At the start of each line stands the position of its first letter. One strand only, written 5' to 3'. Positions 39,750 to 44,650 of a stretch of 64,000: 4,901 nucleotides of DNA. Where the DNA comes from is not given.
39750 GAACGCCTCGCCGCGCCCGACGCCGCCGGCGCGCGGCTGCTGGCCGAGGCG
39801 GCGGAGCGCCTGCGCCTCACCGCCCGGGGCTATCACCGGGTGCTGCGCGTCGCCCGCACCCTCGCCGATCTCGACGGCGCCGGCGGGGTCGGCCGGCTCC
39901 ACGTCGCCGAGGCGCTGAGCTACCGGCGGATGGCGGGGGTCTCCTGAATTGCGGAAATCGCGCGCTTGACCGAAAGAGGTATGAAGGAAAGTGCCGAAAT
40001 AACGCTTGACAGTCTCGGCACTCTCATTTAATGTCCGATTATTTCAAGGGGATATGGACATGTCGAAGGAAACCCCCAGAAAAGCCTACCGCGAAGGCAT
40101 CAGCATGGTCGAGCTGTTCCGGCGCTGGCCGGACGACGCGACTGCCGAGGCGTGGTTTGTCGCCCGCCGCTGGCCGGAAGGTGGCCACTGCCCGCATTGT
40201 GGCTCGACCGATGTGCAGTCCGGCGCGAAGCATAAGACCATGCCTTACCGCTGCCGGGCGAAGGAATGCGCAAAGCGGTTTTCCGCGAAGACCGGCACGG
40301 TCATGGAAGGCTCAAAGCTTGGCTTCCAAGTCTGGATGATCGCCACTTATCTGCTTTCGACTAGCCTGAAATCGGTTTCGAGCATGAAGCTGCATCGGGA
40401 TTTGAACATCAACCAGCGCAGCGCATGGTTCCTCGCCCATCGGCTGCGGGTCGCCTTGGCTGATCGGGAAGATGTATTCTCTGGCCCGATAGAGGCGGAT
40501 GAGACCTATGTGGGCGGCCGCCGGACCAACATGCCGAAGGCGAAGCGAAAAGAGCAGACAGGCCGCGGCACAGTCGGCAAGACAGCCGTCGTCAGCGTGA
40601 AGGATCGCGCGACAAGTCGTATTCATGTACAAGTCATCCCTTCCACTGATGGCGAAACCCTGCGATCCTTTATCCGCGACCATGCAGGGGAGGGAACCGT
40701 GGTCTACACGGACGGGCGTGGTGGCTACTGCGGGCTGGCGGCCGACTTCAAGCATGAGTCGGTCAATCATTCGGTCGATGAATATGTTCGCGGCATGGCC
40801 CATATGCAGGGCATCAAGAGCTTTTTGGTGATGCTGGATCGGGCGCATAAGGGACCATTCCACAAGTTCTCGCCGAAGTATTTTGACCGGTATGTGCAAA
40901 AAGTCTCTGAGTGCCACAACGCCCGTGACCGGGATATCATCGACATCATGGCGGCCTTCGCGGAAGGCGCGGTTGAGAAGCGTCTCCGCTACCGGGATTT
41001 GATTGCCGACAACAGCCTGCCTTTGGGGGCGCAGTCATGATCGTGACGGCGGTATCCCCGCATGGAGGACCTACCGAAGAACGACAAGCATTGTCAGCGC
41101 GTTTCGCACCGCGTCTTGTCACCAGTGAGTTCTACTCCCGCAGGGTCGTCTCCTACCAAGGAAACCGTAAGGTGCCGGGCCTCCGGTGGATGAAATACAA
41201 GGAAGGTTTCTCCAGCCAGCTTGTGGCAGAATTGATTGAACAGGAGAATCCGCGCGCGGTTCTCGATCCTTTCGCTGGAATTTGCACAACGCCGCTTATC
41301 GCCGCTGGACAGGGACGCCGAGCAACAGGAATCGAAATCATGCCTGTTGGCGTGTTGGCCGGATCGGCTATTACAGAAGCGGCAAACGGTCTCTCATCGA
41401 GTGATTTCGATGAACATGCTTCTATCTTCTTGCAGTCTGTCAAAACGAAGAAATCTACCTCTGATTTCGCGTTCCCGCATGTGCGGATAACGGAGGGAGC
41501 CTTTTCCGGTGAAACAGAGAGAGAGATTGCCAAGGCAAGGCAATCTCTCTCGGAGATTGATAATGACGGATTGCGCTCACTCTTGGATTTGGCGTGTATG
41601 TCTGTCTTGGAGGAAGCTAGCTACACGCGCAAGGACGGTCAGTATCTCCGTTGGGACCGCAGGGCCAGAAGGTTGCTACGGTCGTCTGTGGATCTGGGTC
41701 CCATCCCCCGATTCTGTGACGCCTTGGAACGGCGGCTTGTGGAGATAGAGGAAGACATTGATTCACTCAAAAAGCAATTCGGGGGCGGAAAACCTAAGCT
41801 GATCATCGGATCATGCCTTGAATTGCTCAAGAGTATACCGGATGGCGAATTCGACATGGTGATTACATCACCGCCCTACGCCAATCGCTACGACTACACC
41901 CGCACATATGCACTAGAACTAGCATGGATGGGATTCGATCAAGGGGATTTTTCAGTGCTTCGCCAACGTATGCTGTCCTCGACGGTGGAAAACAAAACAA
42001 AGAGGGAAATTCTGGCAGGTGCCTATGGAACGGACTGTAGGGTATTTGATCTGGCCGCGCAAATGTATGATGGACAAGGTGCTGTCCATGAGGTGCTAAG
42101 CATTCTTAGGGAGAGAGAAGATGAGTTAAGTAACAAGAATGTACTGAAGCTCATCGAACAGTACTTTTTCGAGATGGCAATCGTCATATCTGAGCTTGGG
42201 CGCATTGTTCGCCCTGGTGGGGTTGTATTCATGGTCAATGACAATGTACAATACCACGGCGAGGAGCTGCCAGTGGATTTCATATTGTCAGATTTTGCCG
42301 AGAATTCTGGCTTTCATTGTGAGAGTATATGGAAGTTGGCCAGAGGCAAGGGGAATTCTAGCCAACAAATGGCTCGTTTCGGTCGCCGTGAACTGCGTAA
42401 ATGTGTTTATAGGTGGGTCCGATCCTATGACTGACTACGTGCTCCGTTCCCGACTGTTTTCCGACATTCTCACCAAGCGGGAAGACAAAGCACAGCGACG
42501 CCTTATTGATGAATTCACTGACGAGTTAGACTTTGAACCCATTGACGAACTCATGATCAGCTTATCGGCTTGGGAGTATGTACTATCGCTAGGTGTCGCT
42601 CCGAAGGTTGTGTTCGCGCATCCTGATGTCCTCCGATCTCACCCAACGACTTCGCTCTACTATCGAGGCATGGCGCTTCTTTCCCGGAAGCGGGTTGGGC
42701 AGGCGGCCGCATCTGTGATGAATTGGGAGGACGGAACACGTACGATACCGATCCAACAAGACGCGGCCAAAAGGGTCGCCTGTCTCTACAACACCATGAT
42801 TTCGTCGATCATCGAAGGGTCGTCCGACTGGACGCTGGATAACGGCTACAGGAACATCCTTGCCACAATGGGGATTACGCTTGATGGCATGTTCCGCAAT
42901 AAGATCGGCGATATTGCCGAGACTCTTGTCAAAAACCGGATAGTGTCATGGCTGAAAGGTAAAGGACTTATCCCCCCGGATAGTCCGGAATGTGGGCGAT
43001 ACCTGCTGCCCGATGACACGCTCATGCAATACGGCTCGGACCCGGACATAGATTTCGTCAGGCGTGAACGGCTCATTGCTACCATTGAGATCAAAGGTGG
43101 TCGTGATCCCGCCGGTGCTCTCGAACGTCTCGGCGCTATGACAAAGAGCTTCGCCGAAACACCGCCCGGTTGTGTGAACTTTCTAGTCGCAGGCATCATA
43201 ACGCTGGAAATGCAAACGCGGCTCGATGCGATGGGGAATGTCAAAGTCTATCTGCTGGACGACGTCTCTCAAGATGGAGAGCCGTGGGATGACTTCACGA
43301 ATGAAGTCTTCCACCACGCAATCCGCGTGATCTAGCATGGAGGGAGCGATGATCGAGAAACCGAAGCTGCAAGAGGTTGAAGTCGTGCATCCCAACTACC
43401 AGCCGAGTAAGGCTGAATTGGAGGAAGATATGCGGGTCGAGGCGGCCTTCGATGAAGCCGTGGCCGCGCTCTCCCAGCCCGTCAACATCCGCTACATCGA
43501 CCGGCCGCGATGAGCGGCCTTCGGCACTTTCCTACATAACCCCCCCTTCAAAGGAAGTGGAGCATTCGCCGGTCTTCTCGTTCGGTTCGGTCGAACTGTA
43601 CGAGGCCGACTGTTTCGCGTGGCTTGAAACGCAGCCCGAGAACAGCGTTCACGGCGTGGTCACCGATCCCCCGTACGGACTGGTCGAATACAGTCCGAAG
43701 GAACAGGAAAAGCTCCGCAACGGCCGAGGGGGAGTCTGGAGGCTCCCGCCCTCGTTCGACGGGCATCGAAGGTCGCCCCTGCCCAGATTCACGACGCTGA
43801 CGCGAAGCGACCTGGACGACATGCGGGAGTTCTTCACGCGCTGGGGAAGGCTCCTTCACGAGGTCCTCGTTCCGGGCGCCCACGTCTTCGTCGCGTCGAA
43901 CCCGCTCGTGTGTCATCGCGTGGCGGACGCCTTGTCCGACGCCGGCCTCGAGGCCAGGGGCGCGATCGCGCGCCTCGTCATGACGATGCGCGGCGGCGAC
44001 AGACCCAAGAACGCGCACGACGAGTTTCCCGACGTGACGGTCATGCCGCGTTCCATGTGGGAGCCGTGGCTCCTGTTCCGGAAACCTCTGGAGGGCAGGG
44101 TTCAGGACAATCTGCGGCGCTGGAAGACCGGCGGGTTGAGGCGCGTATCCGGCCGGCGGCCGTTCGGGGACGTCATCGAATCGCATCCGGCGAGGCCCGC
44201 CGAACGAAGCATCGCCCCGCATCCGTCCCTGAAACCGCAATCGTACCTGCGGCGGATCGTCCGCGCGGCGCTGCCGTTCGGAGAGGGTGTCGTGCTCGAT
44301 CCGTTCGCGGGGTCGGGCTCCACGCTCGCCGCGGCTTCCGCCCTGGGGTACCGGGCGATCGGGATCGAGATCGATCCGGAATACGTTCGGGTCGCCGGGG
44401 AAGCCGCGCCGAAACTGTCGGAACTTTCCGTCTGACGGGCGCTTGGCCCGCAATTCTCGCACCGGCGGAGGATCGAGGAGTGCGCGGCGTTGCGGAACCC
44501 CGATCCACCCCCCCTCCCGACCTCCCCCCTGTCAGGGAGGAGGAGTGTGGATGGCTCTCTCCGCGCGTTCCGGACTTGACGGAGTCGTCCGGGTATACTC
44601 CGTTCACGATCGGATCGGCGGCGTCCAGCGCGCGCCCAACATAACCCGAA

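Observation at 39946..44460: IS1595-family transposase translationally coupled to an M-R-(small ORF)-M restriction-modification module in a lower-GC island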

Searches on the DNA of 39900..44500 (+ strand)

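Call 8: search_dna_similar(query=window:39900-44500:+, collection=plasmids, mode=near)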
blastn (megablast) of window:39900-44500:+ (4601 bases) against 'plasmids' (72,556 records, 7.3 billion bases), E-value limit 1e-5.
No match.
